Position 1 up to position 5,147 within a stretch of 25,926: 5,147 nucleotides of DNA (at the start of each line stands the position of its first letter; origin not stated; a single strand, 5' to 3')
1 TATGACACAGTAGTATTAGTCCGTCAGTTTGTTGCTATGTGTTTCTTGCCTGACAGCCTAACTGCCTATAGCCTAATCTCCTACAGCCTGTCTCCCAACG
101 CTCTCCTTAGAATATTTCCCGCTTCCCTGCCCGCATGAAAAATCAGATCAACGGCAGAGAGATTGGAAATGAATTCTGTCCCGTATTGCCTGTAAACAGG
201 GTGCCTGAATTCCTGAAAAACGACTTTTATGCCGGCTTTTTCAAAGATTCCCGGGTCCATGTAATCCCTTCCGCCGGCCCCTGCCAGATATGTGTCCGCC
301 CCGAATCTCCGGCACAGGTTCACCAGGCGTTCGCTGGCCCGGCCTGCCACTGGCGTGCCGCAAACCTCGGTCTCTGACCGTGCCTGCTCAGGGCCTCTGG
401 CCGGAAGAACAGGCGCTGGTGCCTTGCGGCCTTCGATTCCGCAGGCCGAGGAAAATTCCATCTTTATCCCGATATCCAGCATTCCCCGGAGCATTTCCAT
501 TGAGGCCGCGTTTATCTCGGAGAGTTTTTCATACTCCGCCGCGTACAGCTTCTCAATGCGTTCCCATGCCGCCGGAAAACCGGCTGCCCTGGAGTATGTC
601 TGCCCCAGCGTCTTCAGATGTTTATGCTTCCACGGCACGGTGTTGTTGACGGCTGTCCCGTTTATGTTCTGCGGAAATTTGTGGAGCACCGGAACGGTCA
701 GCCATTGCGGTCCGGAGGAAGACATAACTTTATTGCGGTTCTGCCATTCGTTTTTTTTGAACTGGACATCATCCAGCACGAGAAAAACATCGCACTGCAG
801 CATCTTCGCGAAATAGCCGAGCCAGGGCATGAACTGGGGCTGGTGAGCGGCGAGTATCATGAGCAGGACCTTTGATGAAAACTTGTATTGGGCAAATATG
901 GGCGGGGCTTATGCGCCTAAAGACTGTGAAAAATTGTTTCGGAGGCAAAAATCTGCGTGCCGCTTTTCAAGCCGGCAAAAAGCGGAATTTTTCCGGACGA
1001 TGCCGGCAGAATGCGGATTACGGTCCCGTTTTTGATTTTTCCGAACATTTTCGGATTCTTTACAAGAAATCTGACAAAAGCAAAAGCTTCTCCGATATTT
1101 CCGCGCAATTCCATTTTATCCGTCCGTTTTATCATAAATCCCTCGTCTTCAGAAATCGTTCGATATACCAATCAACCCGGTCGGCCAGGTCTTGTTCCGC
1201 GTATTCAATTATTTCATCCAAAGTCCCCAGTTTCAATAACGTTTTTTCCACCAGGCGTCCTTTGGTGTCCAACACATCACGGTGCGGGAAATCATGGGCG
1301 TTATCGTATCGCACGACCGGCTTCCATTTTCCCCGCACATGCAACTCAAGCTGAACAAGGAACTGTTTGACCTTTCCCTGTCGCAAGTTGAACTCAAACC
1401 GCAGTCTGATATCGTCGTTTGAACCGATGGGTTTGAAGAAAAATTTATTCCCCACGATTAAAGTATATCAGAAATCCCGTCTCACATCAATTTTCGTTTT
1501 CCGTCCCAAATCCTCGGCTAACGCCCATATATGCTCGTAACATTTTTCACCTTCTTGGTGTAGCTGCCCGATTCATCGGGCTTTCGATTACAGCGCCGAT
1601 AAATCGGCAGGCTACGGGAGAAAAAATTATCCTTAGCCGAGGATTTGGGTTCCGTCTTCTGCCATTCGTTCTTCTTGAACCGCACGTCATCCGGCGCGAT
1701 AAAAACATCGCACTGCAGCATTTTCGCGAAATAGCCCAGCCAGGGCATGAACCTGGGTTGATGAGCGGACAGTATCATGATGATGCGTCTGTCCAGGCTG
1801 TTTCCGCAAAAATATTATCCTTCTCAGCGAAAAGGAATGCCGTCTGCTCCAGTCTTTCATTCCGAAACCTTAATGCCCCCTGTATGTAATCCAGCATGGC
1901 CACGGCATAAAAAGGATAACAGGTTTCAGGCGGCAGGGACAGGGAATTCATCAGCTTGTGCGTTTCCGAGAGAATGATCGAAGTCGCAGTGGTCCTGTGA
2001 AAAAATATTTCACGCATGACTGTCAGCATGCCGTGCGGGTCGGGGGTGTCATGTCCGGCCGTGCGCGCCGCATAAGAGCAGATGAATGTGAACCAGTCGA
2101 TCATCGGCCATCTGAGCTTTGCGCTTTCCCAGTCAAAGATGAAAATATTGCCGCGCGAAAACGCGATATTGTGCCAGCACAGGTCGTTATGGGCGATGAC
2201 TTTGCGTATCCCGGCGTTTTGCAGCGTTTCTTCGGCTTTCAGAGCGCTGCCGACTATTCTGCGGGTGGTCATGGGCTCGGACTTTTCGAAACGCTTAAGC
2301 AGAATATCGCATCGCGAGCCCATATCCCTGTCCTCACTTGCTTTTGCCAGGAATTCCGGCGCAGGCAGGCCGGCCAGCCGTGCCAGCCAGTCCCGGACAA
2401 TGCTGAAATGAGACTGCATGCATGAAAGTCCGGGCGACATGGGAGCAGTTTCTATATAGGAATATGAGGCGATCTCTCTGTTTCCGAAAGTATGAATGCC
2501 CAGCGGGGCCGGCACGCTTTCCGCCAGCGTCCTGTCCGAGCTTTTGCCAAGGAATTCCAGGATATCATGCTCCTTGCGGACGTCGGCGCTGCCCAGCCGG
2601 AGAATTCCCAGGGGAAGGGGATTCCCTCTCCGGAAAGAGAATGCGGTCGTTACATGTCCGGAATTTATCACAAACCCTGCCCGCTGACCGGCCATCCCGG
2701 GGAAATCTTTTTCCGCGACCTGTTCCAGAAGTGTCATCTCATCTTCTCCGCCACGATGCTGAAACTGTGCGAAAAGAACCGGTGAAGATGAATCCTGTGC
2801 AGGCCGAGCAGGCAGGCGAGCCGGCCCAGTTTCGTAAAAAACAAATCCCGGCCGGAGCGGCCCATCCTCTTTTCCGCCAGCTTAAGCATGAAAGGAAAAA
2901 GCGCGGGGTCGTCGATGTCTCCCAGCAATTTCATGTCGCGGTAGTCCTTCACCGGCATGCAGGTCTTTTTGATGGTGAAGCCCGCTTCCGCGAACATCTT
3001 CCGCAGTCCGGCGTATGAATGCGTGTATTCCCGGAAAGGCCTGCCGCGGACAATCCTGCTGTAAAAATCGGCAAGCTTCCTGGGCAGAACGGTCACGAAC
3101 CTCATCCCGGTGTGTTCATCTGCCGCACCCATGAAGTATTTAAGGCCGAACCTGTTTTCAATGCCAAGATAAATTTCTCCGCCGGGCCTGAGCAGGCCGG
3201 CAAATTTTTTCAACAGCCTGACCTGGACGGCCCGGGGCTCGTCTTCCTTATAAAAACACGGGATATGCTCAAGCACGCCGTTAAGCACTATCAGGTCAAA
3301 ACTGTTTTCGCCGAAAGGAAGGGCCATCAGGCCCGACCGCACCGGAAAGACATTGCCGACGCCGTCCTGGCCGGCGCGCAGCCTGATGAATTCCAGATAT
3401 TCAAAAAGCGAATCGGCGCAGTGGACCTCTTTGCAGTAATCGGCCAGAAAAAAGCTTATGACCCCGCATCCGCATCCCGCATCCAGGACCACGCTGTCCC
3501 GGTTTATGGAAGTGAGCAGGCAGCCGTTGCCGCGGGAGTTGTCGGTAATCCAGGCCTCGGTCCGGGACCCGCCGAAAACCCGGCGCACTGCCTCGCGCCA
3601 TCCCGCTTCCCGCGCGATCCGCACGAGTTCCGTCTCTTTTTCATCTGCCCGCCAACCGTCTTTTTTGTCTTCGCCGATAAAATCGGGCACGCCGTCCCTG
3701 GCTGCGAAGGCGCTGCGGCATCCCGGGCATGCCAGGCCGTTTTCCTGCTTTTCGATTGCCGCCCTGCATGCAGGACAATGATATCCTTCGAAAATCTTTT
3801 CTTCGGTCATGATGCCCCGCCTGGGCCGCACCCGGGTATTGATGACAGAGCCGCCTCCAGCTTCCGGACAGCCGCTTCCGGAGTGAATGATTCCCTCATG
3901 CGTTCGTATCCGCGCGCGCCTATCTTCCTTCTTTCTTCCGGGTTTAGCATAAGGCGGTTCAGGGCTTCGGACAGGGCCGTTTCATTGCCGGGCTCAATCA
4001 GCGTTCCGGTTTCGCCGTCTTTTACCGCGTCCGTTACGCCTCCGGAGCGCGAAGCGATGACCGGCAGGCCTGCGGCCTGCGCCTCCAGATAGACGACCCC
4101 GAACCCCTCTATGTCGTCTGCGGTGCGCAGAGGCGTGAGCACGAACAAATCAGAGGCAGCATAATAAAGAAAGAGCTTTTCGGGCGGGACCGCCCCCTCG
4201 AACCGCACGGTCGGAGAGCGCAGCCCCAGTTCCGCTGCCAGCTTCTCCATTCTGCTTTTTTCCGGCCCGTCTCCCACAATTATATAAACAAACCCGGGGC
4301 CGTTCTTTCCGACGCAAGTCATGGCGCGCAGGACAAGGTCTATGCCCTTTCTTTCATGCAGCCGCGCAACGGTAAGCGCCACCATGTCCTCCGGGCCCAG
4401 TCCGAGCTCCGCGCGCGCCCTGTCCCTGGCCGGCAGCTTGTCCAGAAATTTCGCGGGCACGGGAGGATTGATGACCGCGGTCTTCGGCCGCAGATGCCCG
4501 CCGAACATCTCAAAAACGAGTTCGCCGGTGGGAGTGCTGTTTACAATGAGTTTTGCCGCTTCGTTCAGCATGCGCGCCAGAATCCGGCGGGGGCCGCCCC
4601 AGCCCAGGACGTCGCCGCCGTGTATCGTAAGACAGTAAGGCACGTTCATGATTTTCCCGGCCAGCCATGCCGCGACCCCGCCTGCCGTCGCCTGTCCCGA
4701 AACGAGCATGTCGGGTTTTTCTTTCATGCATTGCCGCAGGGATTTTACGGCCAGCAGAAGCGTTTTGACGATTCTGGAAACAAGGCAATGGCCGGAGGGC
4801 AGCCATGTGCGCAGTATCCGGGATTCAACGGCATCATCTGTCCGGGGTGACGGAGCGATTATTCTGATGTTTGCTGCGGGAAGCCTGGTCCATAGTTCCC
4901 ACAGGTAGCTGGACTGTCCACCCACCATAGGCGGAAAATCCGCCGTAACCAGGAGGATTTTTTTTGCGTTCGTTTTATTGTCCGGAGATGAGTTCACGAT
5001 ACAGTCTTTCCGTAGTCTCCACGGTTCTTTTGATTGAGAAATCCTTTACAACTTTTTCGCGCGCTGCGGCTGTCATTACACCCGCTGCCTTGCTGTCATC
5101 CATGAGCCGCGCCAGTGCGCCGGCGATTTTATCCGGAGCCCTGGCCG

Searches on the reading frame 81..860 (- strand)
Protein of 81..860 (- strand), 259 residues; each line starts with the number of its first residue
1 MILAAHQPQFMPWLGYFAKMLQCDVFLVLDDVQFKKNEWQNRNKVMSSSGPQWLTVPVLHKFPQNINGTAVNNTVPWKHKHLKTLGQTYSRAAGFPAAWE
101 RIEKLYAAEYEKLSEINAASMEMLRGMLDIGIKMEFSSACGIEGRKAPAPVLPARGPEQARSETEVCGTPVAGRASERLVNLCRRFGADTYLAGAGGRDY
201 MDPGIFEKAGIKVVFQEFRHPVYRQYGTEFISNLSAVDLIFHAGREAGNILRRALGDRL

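Call 11: search_protein_families(library=pfam, proteins=[window:81-860:-], max_evalue=0.001)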
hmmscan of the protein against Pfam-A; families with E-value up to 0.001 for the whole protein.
window:81-860:- (259 aa): 1 family
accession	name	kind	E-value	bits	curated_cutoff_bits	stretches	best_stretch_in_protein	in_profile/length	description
PF08889.16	WbqC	-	3.3e-67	227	21.3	1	7-248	1-216/218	WbqC-like protein family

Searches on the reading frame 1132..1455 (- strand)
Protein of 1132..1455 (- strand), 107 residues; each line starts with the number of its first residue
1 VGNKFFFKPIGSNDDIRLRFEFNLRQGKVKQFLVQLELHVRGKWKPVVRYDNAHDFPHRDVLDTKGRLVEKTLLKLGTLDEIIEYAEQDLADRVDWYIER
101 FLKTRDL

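Call 11: search_protein_families(library=pfam, proteins=[window:1132-1455:-], max_evalue=0.001)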
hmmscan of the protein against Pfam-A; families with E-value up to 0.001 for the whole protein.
window:1132-1455:- (107 aa): 1 family
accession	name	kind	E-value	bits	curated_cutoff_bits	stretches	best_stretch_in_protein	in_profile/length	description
PF24839.1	DUF7718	-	2.2e-27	95.4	25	1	2-105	2-102/104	Domain of unknown function (DUF7718)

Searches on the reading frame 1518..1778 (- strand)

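Call 11: search_protein_families(library=pfam, proteins=[window:1518-1778:-], max_evalue=0.001)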
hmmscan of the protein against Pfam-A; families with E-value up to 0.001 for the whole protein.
window:1518-1778:- (86 aa): 1 family
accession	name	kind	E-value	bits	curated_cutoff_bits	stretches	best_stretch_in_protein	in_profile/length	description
PF08889.16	WbqC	-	2.8e-11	44.1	21.3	1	7-41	1-35/218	WbqC-like protein family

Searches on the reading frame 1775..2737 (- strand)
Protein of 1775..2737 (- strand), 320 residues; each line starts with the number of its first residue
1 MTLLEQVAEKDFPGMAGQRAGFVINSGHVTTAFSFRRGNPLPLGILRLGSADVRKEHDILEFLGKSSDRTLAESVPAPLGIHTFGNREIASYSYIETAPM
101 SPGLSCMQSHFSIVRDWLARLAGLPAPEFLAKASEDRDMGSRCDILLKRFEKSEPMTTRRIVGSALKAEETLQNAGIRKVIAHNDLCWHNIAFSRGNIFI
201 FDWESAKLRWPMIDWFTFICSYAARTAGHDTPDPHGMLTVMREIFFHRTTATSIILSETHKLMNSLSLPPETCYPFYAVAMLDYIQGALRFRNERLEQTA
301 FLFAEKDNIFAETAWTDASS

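Call 11: search_protein_families(library=pfam, proteins=[window:1775-2737:-], max_evalue=0.001)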
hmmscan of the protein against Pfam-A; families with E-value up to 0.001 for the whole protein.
window:1775-2737:- (320 aa): 1 family
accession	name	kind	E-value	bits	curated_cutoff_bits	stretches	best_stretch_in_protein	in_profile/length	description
PF01636.29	APH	-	4.3e-06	27.1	23.2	1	52-218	36-209/239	Phosphotransferase enzyme family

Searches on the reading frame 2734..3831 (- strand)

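Call 11: search_protein_families(library=pfam, proteins=[window:2734-3831:-], max_evalue=0.001)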
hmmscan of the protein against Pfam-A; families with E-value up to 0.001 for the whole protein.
window:2734-3831:- (365 aa): 6 families
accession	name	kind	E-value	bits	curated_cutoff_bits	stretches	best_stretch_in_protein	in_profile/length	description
PF08241.18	Methyltransf_11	-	9.2e-13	49.1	21.2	1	116-221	1-94/95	Methyltransferase domain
PF13649.12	Methyltransf_25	-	1.6e-12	48.4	27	1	115-218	1-97/97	Methyltransferase domain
PF08242.18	Methyltransf_12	-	1e-10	42.6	30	1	116-219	1-97/98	Methyltransferase domain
PF13847.12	Methyltransf_31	-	1.4e-08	35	27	1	110-221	2-108/145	Methyltransferase domain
PF05175.20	MTS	-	8.1e-08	32.5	23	1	104-230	22-146/170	Methyltransferase small domain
PF13489.12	Methyltransf_23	-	1.4e-06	28.6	27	1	107-286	18-160/164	Methyltransferase domain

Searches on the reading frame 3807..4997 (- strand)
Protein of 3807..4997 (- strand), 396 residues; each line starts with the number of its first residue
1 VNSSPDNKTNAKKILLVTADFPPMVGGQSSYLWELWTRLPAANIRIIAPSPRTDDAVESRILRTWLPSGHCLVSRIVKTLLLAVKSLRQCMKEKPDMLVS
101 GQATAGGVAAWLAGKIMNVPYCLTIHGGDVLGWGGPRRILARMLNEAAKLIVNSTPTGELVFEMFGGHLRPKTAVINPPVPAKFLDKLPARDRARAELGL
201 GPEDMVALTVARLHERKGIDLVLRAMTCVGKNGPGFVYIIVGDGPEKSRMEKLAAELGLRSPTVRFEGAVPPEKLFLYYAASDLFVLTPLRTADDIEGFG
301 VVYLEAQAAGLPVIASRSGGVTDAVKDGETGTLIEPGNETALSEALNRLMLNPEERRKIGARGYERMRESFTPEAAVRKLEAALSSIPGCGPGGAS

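Call 10: search_protein_families(library=pfam, proteins=[window:3807-4997:-], max_evalue=0.001)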
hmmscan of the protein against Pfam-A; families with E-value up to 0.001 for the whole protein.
window:3807-4997:- (396 aa): 6 families
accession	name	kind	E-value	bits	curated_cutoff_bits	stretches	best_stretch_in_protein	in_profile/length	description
PF00534.26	Glycos_transf_1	-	8.7e-42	143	26.4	1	191-366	2-172/172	Glycosyl transferases group 1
PF13692.12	Glyco_trans_1_4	-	4.8e-31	108.3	27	1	206-350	3-140/142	Glycosyl transferases group 1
PF13524.12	Glyco_trans_1_2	-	6.8e-12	46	25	1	232-381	11-143/144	Glycosyl transferase-like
PF13439.12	Glyco_transf_4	-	1.8e-11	44.8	28.5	1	25-181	1-167/170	Glycosyltransferase Family 4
PF13579.12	Glyco_trans_4_4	-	3.1e-11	44.3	29.7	1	26-165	1-146/158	Glycosyl transferase 4-like domain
PF20706.3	GT4-conflict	-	2.2e-08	33.9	26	1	158-380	154-385/385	Family 4 Glycosyltransferase in conflict systems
